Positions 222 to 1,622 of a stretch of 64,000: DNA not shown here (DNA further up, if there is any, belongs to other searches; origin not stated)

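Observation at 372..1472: Bacterial ERG4/ERG24-type sterol reductase homologue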

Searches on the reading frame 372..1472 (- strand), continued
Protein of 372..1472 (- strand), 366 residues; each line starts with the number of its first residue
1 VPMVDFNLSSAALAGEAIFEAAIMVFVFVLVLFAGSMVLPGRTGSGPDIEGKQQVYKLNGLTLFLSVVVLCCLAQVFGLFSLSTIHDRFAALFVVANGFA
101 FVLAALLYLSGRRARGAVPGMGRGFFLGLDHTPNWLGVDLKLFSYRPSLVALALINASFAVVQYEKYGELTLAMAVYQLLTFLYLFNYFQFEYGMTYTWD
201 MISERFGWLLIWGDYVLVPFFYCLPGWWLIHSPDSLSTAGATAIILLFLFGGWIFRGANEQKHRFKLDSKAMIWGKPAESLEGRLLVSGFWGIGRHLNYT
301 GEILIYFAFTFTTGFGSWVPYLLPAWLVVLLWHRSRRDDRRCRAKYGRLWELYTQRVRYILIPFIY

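Call 58: fold_search(model_id=the predicted structure, library=pdb)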
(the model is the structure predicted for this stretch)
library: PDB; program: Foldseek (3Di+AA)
matches with E <= 10: 133; with E <= 0.001: 2
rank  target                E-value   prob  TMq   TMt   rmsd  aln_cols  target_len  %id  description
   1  4quv_A                2.3e-16  1.00  0.77  0.72   3.7       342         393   36  Structure of an integral membrane delta(14)-sterol reductase (released 2014-10-08)
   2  4quv_B                3.5e-16  1.00  0.76  0.72   3.8       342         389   36  Structure of an integral membrane delta(14)-sterol reductase (released 2014-10-08)
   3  6rf3_A                7.3e-01  0.18  0.20  0.24  16.1       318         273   12  Crystal structure of the potassium-pumping G263F mutant of the light-driven sodium pump KR2 in the pentameric form, pH (released 2019-04-24)
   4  6yt4_A                7.6e-01  0.16  0.19  0.24  16.2       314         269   13  Crystal structure of the N112A mutant of the light-driven sodium pump KR2 in the pentameric form, pH 8.0 (released 2020-06-17)
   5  6yt4_C                8.0e-01  0.16  0.19  0.24  16.2       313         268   13  Crystal structure of the N112A mutant of the light-driven sodium pump KR2 in the pentameric form, pH 8.0 (released 2020-06-17)
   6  4xtn_J                8.0e-01  0.15  0.18  0.23  16.2       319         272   13  Crystal structure of the light-driven sodium pump KR2 in the pentameric red form, pH 4.9 (released 2015-04-01)
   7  8e9i_M                1.1e+00  0.18  0.24  0.18  13.0       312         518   16  Mycobacterial respiratory complex I, semi-inserted quinone (released 2022-10-12)
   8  6rf4_A                1.2e+00  0.14  0.19  0.24  16.2       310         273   12  Crystal structure of the potassium-pumping S254A mutant of the light-driven sodium pump KR2 in the pentameric form, pH (released 2019-04-24)
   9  9i6h_E                1.3e+00  0.15  0.21  0.26  15.8       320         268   11  Room temperature structure of KR2 rhodopsin in pentameric form at 95% relative humidity (released 2025-07-16)
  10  7yyg                  1.3e+00  0.08  0.14  0.17  20.0       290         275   11  Crystal structure of gatekeeper of type III secretion system in Bordetella BopN (released 2023-03-01)
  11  4xtn_C                1.4e+00  0.12  0.19  0.24  16.1       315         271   12  Crystal structure of the light-driven sodium pump KR2 in the pentameric red form, pH 4.9 (released 2015-04-01)
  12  6rex_A                1.5e+00  0.12  0.19  0.24  16.2       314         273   12  Crystal structure of the light-driven sodium pump KR2 in the pentameric form, pH 6.0 (released 2019-04-24)
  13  9m55_R                1.5e+00  0.06  0.16  0.19  16.9       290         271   16  Structural insight into determinants of endogenous agonist selectivity of aminergic receptors from octopamine b2 recep (released 2025-12-17)
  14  9w32_A                1.7e+00  0.08  0.15  0.14  28.9       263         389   10  antagonist 1-bound inactive SSTR5 structure (released 2026-01-21)
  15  7s4h_C                1.7e+00  0.07  0.15  0.21  20.1       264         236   15  CryoEM structure of Methylococcus capsulatus (Bath) pMMO in a native lipid nanodisc at 2.14 Angstrom resolution (released 2022-03-30)
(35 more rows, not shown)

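Call 62: find_homologous_proteins(query=L004:2016-3392:+, max_evalue=1e-50)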
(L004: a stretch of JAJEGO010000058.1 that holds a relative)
Query L004:2016-3392:+ (458 aa): 1215 proteins with E <= 1e-50 among 8000 candidates; the best 120 are listed.
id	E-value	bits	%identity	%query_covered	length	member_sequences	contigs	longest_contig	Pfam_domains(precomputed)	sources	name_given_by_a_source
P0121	0.0e+0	1056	100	100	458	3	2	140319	PF00067.28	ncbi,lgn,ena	-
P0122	1.3e-286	969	91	100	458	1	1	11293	PF00067.28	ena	-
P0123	1.2e-280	949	89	100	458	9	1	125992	PF00067.28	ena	-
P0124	6.7e-229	778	75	97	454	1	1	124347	PF00067.28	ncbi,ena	-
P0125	1.3e-228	777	75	97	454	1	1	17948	PF00067.28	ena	-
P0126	1.4e-228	777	75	97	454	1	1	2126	PF00067.28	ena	-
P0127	2.4e-228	777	74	96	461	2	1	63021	PF00067.28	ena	-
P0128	3.2e-228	776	75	97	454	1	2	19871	PF00067.28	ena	-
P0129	4.4e-228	776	75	97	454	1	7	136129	PF00067.28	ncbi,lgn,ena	-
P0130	5.3e-228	775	74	97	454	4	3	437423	PF00067.28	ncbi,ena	-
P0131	5.3e-228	775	75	97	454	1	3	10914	PF00067.28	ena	-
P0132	5.9e-228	775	75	97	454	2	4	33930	PF00067.28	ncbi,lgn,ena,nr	ncbi:MAG: cytochrome P450 [Acidobacteria bacterium]|nr:cytochrome P450 [Acidobacteriota bacterium]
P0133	9.2e-228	775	74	97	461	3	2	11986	PF00067.28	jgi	jgi:sterol 14-demethylase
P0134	1.1e-227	774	73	99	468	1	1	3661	PF00067.28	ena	-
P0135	3.6e-227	773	75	94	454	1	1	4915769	PF00067.28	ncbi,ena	-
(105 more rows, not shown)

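Call 63: find_encoding_contigs(protein=P0121, flank=10000, max_places=3)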
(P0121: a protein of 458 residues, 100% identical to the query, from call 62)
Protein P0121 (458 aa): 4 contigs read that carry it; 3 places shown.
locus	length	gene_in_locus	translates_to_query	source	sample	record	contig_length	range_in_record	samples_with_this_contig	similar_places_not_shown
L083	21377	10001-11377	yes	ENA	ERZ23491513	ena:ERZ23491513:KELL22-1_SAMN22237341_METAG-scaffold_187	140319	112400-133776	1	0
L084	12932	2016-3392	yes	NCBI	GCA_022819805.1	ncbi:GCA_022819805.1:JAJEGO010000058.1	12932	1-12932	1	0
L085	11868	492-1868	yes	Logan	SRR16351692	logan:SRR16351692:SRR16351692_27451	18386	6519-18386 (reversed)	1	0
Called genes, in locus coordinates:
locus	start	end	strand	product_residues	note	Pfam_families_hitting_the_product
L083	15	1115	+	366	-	PF01926:MMR_HSR1, PF02421:FeoB_N, PF06071:YchF-GTPase_C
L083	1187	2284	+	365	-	PF01180:DHO_dh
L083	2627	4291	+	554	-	PF01609:DDE_Tnp_1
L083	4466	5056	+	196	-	PF00440:TetR_N (weak)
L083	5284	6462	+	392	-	PF01960:ArgJ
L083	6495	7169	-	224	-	PF11967:RecO_N, PF02565:RecO_C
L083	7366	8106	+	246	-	PF04116:FA_hydroxylase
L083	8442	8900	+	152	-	-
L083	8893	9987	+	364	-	PF01222:ERG4_ERG24, PF06966:DUF1295 (weak)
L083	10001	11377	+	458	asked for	PF00067:p450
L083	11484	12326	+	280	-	PF01040:UbiA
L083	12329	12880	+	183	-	PF02441:Flavoprotein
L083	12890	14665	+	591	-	PF20695:UbiD_N, PF01977:UbiD, PF20696:UbiD_C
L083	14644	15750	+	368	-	PF04055:Radical_SAM, PF19288:CofH_C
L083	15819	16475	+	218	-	PF01625:PMSR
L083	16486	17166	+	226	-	PF03588:Leu_Phe_trans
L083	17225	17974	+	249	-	PF00117:GATase, PF07722:Peptidase_C26 (faint)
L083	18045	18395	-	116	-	PF04545:Sigma70_r4 (weak), PF13744:HTH_37 (weak), PF01381:HTH_3, PF13560:HTH_31 (weak)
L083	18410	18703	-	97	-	PF05973:Gp49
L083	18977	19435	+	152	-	PF01467:CTP_transf_like (faint)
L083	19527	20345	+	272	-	PF05175:MTS (weak), PF13489:Methyltransf_23, PF13847:Methyltransf_31, PF08241:Methyltransf_11, PF08242:Methyltransf_12, PF13649:Methyltransf_25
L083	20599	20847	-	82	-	-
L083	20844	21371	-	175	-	PF00753:Lactamase_B (faint)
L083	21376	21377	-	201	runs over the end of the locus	-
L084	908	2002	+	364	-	PF01222:ERG4_ERG24, PF06966:DUF1295 (weak)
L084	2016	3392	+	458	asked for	PF00067:p450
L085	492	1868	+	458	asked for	PF00067:p450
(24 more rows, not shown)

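Call 64: find_encoding_contigs(protein=P0123, flank=10000, max_places=3)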
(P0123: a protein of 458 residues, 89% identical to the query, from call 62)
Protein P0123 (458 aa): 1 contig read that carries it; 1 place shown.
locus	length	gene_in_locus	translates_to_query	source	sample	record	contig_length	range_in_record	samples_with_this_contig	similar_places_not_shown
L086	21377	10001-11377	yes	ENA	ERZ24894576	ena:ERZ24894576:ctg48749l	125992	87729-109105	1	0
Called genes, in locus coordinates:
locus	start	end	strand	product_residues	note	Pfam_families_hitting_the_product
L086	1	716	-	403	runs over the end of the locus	PF00108:Thiolase_N, PF22691:Thiolase_C_1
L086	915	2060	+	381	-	PF05598:DUF772, PF01609:DDE_Tnp_1, PF13751:DDE_Tnp_1_6 (faint)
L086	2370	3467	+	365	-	PF00296:Bac_luciferase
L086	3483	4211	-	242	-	PF01507:PAPS_reduct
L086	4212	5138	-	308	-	PF01384:PHO4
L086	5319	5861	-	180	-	PF00156:Pribosyltran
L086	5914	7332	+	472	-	PF26314:MptA_B_family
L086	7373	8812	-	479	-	PF00291:PALP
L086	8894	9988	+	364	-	PF01222:ERG4_ERG24, PF06966:DUF1295 (weak)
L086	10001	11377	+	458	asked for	PF00067:p450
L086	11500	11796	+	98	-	PF00708:Acylphosphatase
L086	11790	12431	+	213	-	PF00753:Lactamase_B, PF23023:Anti-Pycsar_Apyc1 (faint)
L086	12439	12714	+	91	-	PF04977:DivIC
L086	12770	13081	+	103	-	PF00398:RrnaAD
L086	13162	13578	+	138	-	PF00398:RrnaAD, PF22780:HI0933_like_1st (faint)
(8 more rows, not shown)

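Call 66: search_protein_families(library=ncbifam, proteins=[L083:7366-8106:+], max_evalue=0.01)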
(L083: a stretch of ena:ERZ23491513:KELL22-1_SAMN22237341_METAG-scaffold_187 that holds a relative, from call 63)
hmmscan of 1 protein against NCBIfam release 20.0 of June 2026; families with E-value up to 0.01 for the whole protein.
L083:7366-8106:+ (246 aa): 1 family
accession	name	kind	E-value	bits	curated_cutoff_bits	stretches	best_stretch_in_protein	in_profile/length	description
NF052566.1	OrLpdHdlsOlsERhiz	equivalog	8.6e-06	25.3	475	1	112-244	117-253/293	ornithine lipid hydroxylase OlsE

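Call 71: find_homologous_proteins(query=L030:13904-15871:+, max_evalue=1e-100)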
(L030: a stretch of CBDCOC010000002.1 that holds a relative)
Query L030:13904-15871:+ (656 aa): 1304 proteins with E <= 1e-100 among 8000 candidates; the best 120 are listed.
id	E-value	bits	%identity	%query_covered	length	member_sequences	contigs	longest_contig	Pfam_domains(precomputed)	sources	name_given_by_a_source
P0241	0.0e+0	1516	99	99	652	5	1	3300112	PF07678.21,PF13243.13,PF00432.28,PF13249.13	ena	-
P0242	0.0e+0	1107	74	94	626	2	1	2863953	PF07678.21,PF13243.13,PF13249.13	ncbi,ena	-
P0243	0.0e+0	1100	70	99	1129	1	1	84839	PF01266.31,PF08491.17,PF07992.21,PF03486.21,PF13243.13,PF00432.28,PF01494.26,PF13249.13,PF12831.14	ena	-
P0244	0.0e+0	1100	70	99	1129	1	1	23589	PF01266.31,PF08491.17,PF07992.21,PF03486.21,PF13243.13,PF00432.28,PF01494.26,PF13249.13,PF12831.14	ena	-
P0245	0.0e+0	1100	70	99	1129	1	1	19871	PF01266.31,PF08491.17,PF07992.21,PF03486.21,PF13243.13,PF00432.28,PF01494.26,PF13249.13,PF12831.14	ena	-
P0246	0.0e+0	1100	70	99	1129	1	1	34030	PF01266.31,PF08491.17,PF07992.21,PF03486.21,PF13243.13,PF00432.28,PF01494.26,PF13249.13,PF12831.14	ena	-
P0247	0.0e+0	1099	70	99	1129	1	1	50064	PF01266.31,PF08491.17,PF07992.21,PF03486.21,PF13243.13,PF00432.28,PF01494.26,PF13249.13,PF12831.14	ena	-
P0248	0.0e+0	1097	70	99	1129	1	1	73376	PF01266.31,PF08491.17,PF07992.21,PF03486.21,PF13243.13,PF00432.28,PF01494.26,PF13249.13,PF12831.14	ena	-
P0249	0.0e+0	1095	71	98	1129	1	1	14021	PF01266.31,PF08491.17,PF07992.21,PF13243.13,PF00432.28,PF01494.26,PF13249.13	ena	-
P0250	0.0e+0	1093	71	98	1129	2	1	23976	PF01266.31,PF07678.21,PF08491.17,PF07992.21,PF03486.21,PF13243.13,PF01494.26,PF13249.13,PF12831.14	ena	-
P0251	0.0e+0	1092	71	99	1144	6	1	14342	PF01266.31,PF13450.13,PF08491.17,PF03486.21,PF13243.13,PF01494.26,PF13249.13,PF12831.14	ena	-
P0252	0.0e+0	1092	70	99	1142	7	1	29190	PF01266.31,PF08491.17,PF13243.13,PF01494.26,PF13249.13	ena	-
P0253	0.0e+0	1091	70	99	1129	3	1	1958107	PF01266.31,PF08491.17,PF03486.21,PF13243.13,PF00432.28,PF01494.26,PF13249.13,PF12831.14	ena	-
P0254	0.0e+0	1090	71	98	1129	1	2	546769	PF01266.31,PF08491.17,PF07992.21,PF03486.21,PF13243.13,PF00432.28,PF01494.26,PF13249.13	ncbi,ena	-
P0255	0.0e+0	1089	71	98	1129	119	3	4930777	PF01266.31,PF08491.17,PF07992.21,PF03486.21,PF13243.13,PF01494.26,PF13249.13,PF12831.14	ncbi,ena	-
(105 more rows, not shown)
